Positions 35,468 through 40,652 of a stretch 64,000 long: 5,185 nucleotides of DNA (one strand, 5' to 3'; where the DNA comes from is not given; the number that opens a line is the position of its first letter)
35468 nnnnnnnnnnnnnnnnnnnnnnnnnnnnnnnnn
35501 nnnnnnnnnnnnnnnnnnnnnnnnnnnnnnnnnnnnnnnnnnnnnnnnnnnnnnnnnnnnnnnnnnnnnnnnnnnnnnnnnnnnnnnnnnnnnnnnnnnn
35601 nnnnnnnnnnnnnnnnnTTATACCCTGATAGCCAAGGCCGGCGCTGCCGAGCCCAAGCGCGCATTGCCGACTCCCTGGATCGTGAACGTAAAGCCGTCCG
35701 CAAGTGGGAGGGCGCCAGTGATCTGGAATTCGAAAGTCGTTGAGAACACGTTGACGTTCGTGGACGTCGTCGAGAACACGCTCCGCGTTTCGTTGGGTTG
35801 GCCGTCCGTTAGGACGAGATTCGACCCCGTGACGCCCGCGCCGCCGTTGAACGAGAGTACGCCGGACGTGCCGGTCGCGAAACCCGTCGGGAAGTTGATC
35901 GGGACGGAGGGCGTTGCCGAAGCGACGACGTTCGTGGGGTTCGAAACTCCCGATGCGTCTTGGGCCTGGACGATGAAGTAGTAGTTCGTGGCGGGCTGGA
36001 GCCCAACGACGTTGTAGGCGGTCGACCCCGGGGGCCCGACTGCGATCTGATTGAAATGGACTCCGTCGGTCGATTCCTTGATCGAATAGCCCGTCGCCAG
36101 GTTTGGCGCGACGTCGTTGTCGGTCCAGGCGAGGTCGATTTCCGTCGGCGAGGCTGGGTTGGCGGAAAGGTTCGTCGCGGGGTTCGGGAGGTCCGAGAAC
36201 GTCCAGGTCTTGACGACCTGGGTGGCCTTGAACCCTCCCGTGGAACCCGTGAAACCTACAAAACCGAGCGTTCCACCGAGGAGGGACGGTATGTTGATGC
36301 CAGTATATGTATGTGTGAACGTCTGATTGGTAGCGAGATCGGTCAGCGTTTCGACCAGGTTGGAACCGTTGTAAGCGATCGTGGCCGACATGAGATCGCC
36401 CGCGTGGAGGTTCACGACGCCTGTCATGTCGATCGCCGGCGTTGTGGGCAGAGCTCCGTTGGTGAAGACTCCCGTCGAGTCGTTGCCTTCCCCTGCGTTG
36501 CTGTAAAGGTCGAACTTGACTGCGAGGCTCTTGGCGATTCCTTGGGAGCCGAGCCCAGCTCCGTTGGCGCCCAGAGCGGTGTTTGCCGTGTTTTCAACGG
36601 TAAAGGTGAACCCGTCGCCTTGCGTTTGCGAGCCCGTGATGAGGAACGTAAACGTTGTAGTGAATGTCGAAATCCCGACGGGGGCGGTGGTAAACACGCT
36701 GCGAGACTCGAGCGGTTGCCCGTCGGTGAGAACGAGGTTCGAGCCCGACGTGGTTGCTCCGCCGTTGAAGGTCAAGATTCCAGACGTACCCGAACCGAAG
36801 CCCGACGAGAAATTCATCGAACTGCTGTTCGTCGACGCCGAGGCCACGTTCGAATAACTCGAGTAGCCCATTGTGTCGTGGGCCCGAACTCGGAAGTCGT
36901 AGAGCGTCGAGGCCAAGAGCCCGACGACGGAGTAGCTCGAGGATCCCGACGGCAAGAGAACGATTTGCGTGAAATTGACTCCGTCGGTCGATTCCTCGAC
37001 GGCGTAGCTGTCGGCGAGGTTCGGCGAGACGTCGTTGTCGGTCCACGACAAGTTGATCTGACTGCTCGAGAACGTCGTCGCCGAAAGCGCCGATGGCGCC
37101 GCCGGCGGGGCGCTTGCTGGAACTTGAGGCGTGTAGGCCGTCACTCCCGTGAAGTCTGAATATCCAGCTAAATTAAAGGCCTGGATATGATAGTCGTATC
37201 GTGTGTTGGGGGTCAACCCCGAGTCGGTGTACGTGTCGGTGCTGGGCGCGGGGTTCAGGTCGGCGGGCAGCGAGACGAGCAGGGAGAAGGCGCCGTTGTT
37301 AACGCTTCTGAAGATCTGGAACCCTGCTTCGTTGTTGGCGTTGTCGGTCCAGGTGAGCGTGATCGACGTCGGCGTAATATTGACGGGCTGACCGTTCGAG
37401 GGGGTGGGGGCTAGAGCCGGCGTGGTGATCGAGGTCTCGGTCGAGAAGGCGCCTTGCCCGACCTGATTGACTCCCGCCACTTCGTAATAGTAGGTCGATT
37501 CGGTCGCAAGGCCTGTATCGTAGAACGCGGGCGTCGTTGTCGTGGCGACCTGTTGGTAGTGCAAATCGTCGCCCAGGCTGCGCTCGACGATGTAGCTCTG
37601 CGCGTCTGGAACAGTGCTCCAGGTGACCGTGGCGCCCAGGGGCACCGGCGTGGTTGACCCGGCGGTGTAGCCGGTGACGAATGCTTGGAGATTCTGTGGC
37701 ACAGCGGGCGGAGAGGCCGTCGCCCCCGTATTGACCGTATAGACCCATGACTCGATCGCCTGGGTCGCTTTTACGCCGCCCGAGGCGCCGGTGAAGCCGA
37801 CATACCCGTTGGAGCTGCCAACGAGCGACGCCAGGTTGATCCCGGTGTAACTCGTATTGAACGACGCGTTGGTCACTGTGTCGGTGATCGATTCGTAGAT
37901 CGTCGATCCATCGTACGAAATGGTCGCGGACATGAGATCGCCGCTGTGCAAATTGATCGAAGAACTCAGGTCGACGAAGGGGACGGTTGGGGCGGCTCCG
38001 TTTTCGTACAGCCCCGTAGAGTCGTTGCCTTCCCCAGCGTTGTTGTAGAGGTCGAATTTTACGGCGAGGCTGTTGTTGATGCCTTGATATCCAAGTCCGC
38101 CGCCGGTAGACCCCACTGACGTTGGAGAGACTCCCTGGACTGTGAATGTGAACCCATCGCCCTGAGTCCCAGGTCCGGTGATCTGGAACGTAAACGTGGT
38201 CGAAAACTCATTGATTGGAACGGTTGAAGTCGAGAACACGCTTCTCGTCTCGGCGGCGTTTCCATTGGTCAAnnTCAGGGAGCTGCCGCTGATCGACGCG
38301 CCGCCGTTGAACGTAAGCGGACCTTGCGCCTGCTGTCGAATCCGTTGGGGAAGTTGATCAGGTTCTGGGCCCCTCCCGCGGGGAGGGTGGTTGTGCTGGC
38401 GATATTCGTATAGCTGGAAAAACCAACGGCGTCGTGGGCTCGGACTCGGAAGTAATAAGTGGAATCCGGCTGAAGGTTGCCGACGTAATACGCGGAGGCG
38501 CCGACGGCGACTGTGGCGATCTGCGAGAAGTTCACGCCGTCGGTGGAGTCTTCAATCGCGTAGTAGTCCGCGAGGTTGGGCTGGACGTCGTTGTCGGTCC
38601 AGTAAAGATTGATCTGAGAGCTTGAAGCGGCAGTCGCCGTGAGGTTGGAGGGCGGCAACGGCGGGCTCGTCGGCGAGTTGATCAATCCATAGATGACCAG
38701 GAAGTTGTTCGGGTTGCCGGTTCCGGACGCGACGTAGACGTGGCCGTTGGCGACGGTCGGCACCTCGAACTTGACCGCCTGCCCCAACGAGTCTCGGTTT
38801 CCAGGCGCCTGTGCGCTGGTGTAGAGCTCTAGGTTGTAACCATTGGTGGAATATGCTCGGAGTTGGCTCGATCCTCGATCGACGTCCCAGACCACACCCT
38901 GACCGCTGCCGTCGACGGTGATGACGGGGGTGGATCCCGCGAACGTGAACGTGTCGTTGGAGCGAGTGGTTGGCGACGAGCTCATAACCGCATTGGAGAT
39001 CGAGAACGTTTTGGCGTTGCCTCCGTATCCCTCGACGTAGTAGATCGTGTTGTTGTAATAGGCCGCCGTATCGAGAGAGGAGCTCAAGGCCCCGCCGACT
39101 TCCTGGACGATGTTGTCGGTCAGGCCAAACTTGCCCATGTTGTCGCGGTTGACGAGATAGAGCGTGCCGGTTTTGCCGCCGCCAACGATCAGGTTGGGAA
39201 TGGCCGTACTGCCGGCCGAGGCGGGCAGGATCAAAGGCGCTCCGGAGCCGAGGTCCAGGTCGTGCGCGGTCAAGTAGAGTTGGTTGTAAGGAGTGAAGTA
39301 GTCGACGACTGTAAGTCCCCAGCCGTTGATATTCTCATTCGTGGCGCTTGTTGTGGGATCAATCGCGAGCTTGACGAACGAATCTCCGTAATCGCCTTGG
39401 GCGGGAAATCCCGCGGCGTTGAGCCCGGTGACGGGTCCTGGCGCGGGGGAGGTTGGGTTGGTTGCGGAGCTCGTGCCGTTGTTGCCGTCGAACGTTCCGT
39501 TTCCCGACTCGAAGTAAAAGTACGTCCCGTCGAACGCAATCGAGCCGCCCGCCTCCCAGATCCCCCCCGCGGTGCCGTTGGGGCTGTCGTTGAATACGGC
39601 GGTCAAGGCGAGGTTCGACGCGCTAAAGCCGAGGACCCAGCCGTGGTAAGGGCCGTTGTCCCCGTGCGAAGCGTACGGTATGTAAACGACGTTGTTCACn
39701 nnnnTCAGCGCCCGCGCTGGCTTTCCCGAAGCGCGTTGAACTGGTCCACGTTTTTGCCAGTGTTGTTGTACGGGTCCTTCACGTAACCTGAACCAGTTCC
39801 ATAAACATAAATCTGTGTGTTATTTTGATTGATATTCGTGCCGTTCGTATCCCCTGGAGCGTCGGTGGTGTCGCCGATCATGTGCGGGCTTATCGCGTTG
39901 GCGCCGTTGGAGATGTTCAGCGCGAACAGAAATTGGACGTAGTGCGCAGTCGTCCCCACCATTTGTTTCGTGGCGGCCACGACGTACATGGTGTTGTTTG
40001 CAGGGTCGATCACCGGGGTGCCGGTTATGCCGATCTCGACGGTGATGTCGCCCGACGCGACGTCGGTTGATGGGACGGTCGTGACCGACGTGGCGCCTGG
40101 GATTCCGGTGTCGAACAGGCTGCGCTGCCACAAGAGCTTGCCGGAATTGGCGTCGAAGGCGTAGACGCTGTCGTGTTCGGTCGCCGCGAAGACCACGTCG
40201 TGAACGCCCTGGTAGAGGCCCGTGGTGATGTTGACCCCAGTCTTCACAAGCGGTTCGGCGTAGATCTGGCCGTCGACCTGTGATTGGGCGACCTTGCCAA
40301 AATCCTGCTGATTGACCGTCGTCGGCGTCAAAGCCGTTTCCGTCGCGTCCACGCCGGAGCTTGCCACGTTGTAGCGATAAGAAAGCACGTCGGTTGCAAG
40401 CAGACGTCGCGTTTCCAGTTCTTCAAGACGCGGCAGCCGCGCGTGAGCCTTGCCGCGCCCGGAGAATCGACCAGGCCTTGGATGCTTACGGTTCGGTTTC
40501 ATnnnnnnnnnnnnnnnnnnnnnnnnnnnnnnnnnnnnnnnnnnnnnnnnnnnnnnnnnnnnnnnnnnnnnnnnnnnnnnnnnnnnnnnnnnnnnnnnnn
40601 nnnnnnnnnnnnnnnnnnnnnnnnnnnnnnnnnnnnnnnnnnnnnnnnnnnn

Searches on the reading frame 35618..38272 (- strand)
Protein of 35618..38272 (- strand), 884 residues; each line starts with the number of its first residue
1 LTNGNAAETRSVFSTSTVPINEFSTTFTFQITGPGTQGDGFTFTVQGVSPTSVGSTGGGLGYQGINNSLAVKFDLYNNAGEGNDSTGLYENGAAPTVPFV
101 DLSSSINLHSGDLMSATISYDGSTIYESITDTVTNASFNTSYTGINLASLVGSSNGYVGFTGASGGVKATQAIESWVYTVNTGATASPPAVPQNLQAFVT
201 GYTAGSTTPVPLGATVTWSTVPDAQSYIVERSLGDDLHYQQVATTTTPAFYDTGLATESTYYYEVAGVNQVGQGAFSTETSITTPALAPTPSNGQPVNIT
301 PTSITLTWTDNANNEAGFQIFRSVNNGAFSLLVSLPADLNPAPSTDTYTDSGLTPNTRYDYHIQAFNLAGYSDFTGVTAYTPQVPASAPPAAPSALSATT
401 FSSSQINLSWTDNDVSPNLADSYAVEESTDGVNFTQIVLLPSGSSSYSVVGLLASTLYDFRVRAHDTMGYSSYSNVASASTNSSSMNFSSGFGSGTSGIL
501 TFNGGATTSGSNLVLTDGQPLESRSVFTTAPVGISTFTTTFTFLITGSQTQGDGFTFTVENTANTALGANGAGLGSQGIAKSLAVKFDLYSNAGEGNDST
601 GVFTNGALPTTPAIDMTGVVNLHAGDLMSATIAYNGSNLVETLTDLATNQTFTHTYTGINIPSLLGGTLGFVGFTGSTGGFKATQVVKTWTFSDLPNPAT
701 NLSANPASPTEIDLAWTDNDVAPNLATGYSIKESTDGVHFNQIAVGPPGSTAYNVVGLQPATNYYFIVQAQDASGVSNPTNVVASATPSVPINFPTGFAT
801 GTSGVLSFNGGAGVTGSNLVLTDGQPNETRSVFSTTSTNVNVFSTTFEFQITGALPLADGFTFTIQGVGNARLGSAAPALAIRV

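Call 49: search_protein_families(library=pfam, proteins=[window:35618-38272:-], max_evalue=0.001)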
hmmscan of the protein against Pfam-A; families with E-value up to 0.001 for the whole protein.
window:35618-38272:- (884 aa): 7 families
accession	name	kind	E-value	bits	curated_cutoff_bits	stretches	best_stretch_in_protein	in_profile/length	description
PF00139.26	Lectin_legB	-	1.5e-32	113.6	26.3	2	20-184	61-240/250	Legume lectin domain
PF00041.27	fn3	-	5.7e-28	97.4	25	3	392-478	2-82/84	Fibronectin type III domain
PF18483.9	Lectin_L-type_dom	-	3.2e-25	89.7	78.3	2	500-689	10-213/215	Legume lectin beta-barrel domain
PF24489.1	Ig_J_second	-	4.1e-09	36.9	27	0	317-380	29-92/105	Tip attachment protein J second Ig-like domain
PF16656.11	Pur_ac_phosph_N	-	1.4e-08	35.6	30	0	702-779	6-88/93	Purple acid Phosphatase, N-terminal domain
PF25059.1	FN3_DSCAM-DSCAML_C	-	3.7e-08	34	39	0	444-474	44-74/89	DSCAM/DSCAML C-terminal Fn3-like domain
PF03388.20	Lectin_leg-like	-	0.00038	20.3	24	0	502-598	26-120/230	Legume-like lectin family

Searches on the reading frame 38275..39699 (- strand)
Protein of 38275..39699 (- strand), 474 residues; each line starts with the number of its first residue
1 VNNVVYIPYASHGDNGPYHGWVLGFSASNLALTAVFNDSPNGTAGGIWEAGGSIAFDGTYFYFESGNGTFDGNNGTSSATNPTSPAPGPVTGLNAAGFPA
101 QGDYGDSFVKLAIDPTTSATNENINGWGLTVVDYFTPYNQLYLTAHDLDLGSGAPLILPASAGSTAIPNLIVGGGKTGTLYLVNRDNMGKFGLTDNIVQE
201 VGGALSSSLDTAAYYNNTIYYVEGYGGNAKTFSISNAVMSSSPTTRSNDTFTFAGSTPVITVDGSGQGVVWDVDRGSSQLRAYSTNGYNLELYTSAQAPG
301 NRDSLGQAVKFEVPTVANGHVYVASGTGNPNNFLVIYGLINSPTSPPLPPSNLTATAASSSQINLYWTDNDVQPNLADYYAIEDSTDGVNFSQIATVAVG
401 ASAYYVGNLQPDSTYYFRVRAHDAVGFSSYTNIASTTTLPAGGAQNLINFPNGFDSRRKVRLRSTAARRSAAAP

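Call 26: search_protein_families(library=pfam, proteins=[window:38275-39699:-], max_evalue=0.01)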
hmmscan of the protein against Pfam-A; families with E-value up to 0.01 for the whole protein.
window:38275-39699:- (474 aa): 3 families
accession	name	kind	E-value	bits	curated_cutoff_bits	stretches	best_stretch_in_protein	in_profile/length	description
PF00041.27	fn3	-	1.1e-08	35.6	25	1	349-436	2-83/84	Fibronectin type III domain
PF24489.1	Ig_J_second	-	1.9e-05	25.1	27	1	395-439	48-95/105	Tip attachment protein J second Ig-like domain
PF16656.11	Pur_ac_phosph_N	-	0.0022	18.9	30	1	352-429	5-87/93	Purple acid Phosphatase, N-terminal domain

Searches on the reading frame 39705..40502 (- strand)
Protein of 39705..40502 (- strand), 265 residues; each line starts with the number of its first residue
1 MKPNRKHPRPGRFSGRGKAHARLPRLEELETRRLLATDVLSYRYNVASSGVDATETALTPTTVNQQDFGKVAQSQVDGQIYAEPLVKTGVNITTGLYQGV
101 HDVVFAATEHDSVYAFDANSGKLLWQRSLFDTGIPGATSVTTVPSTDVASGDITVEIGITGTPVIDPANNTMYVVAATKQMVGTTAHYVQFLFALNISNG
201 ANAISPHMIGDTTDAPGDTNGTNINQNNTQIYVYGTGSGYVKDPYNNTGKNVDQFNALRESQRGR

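Call 26: search_protein_families(library=pfam, proteins=[window:39705-40502:-], max_evalue=0.01)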
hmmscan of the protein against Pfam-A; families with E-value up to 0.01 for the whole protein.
window:39705-40502:- (265 aa): 2 families
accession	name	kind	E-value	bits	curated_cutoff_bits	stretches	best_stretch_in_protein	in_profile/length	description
PF13360.13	PQQ_2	-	0.00022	21.4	27.6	1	100-181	32-85/233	Outer membrane protein assembly factor BamB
PF01011.28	PQQ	-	0.0073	15.5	26.7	0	82-129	528-576/595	Glucose/ethanol/alcohol dehydrogenase, beta-propeller domain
